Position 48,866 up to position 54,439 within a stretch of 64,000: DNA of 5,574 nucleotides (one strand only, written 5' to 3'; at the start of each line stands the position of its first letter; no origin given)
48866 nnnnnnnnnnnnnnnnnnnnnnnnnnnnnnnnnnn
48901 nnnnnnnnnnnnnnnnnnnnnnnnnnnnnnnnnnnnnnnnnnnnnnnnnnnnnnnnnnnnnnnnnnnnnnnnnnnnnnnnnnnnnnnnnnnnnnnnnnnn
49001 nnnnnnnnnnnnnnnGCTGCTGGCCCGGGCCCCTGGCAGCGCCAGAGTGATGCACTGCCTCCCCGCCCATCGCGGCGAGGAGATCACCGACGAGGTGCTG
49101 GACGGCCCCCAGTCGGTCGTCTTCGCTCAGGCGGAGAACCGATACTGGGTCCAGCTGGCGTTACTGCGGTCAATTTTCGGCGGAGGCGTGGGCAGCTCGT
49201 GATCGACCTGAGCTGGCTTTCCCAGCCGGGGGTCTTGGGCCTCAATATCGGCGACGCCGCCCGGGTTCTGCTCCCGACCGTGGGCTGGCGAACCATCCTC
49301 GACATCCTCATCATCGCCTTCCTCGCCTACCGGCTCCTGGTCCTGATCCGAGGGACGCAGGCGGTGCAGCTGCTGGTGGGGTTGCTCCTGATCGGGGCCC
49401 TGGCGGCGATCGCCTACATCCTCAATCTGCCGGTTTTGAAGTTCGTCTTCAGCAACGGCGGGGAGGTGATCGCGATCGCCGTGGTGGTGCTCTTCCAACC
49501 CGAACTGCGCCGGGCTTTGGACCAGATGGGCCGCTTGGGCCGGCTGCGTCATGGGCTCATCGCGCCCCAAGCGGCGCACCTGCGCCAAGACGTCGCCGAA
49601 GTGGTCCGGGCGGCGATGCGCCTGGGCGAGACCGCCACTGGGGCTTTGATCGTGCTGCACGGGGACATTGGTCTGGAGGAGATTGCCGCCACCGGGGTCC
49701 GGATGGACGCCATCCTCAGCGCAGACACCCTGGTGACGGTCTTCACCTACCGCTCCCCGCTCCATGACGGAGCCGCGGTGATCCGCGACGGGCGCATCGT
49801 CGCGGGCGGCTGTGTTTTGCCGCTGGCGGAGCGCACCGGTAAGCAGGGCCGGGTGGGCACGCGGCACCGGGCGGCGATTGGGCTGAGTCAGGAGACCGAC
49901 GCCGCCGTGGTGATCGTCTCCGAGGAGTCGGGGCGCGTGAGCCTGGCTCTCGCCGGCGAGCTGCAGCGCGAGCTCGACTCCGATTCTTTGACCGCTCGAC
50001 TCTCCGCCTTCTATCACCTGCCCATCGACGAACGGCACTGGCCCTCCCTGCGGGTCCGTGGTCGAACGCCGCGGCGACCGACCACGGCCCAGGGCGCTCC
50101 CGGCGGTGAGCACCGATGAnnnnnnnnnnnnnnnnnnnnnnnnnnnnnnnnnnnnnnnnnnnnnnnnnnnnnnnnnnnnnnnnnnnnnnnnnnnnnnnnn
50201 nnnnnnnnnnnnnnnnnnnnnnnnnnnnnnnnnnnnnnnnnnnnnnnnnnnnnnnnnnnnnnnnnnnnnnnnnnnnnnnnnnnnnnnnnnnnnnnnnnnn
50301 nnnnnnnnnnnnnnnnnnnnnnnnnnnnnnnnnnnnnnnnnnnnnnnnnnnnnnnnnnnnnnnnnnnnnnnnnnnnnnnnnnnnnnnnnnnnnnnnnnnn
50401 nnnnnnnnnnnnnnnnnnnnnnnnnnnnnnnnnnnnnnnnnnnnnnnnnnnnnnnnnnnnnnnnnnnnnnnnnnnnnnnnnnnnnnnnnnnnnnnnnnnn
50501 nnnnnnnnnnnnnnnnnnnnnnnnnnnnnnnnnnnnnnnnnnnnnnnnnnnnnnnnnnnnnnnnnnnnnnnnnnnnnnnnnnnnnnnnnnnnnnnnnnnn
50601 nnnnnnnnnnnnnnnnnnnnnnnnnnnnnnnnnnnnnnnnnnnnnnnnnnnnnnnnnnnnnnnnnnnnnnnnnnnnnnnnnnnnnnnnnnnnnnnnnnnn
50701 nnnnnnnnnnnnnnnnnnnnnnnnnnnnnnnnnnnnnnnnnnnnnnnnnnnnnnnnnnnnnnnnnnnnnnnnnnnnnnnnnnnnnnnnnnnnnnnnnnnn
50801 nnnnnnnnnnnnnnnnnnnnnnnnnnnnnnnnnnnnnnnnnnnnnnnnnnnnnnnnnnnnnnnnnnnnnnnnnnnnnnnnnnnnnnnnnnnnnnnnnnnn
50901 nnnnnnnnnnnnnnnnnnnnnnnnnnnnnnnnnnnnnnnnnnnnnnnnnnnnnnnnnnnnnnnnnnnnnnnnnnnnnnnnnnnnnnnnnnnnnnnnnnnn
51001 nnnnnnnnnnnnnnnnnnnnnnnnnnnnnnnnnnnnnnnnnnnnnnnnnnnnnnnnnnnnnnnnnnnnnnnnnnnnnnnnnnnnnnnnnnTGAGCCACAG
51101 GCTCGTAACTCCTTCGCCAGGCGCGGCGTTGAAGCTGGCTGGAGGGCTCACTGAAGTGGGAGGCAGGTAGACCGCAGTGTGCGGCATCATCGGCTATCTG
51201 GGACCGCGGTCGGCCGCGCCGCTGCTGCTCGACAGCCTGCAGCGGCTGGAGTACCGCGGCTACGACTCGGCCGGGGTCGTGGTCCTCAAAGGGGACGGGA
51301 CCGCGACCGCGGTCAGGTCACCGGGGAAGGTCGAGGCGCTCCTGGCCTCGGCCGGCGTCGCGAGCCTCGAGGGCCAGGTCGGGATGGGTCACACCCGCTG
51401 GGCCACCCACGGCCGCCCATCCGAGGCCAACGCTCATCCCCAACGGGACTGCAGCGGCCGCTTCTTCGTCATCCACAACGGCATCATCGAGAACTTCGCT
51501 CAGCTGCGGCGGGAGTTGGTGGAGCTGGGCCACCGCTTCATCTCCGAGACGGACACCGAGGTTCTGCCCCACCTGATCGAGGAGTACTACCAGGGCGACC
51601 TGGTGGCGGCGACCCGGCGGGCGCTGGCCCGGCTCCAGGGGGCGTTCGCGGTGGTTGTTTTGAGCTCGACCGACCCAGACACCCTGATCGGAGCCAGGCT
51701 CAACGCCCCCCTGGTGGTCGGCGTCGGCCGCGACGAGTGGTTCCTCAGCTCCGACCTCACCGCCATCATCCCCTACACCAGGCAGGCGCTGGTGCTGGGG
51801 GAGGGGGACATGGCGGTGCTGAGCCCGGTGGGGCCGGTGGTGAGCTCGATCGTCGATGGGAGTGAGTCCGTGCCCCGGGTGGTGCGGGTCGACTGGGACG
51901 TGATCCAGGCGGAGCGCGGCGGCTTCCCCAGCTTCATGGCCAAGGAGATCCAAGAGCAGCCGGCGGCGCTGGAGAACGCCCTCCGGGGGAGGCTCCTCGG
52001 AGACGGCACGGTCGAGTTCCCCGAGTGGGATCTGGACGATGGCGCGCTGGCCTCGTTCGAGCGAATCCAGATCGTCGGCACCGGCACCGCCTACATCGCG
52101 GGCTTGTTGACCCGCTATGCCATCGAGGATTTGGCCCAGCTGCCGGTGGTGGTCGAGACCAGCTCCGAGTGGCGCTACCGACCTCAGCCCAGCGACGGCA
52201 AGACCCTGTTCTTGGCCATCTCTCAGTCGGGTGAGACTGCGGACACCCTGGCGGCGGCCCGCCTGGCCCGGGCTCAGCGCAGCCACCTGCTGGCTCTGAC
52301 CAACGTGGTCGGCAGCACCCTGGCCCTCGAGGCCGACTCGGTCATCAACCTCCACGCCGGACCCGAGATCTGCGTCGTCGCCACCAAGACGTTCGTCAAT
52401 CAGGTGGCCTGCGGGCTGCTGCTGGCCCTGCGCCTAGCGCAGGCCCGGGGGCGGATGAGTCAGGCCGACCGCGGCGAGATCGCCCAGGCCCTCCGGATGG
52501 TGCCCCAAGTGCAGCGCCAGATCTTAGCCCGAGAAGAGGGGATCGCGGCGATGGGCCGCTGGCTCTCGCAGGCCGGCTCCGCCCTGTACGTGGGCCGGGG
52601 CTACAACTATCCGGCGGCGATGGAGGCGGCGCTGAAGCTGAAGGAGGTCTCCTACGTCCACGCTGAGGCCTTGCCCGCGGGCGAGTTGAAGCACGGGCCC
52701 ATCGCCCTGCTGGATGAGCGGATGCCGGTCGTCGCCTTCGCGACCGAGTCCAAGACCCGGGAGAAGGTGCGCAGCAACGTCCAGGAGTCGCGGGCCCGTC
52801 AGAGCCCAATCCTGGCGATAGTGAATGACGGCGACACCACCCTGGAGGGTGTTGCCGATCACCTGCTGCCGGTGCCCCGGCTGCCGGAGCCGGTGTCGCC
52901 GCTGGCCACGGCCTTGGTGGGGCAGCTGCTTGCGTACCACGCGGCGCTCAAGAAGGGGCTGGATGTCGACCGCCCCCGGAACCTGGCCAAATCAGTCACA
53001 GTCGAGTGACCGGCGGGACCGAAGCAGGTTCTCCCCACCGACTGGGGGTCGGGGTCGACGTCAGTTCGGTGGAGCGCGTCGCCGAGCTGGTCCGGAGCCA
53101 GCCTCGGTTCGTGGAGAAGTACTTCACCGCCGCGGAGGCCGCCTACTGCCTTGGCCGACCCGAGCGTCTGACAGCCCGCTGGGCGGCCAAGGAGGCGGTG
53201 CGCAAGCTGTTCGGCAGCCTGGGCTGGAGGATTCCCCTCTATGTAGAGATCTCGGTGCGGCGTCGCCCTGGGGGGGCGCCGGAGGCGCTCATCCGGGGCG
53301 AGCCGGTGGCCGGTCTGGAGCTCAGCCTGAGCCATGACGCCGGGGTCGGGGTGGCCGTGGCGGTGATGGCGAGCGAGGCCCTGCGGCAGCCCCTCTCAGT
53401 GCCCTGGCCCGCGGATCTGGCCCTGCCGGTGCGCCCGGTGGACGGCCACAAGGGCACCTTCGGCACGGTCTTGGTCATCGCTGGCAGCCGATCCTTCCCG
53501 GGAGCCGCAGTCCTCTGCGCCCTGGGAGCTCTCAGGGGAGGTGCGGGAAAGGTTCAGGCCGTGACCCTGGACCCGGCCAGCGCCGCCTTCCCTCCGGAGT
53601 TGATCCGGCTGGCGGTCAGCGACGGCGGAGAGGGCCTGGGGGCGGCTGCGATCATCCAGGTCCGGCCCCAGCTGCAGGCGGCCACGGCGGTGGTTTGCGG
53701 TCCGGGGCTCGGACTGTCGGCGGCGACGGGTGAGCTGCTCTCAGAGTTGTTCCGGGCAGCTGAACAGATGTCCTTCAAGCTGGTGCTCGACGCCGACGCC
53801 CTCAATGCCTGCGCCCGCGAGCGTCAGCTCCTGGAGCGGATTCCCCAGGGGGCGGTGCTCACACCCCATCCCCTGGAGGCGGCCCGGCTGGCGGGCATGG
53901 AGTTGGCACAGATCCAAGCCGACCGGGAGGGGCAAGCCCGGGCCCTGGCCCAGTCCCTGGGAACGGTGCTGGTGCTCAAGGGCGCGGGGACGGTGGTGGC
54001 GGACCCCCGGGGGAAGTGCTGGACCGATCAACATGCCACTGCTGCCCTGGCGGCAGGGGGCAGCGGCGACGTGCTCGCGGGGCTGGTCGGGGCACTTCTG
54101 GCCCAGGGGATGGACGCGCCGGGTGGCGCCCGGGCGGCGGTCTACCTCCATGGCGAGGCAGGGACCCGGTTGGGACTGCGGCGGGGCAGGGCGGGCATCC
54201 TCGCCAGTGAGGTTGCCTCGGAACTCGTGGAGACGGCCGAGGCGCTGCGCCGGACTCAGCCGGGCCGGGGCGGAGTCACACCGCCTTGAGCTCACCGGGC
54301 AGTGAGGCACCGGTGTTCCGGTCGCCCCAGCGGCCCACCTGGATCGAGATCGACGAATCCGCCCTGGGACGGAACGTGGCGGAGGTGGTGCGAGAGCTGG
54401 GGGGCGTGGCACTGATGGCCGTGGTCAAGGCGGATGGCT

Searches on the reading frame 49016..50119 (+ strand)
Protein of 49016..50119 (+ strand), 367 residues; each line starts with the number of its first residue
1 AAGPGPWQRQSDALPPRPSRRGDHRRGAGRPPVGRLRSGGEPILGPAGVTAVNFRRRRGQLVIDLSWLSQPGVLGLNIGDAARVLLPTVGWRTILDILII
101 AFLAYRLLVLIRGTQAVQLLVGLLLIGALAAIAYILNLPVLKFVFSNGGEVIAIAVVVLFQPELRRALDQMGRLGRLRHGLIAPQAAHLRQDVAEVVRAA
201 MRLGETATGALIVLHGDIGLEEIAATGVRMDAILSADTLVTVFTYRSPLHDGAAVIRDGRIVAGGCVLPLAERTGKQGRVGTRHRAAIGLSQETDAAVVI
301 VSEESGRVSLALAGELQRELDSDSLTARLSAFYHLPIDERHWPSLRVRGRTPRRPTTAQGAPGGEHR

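Call 12: search_protein_families(library=pfam, proteins=[window:49016-50119:+], max_evalue=0.001)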
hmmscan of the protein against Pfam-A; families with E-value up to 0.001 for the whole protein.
window:49016-50119:+ (367 aa): 2 families
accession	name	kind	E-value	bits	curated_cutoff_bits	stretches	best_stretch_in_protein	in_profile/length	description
PF02457.21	DAC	-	1.6e-35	121.7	27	1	198-315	2-118/119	DisA bacterial checkpoint controller nucleotide-binding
PF19293.4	CdaA_N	-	1.9e-05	25.2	23.8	1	89-163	5-80/81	CdaA N-terminal transmembrane domain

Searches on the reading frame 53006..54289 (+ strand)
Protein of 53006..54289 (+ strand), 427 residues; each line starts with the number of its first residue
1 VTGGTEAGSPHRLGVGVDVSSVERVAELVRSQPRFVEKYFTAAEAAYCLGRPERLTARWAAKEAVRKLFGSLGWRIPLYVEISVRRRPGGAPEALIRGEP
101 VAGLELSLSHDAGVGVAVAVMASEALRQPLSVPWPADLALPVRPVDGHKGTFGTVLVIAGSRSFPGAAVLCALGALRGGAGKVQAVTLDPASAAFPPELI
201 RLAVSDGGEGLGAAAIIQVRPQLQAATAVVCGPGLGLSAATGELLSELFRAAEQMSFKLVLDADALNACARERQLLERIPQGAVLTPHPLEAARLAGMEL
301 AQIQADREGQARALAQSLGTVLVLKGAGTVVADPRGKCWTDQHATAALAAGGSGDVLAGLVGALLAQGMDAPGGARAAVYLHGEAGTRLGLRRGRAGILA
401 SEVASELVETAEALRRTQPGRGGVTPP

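Call 4: search_protein_families(library=pfam, proteins=[window:53006-54289:+], max_evalue=0.01)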
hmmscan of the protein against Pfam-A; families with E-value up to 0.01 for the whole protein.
window:53006-54289:+ (427 aa): 3 families
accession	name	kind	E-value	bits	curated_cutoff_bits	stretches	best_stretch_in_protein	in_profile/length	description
PF01256.23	Carb_kinase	-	9.4e-49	166.5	27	1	155-406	1-239/242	NAD(P)H-hydrate dehydratase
PF01648.25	ACPS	-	1.7e-10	41.4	25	1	14-99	1-91/111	4'-phosphopantetheinyl transferase superfamily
PF08543.17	Phos_pyr_kin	-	6.8e-05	22.8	27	1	278-378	116-224/246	Phosphomethylpyrimidine kinase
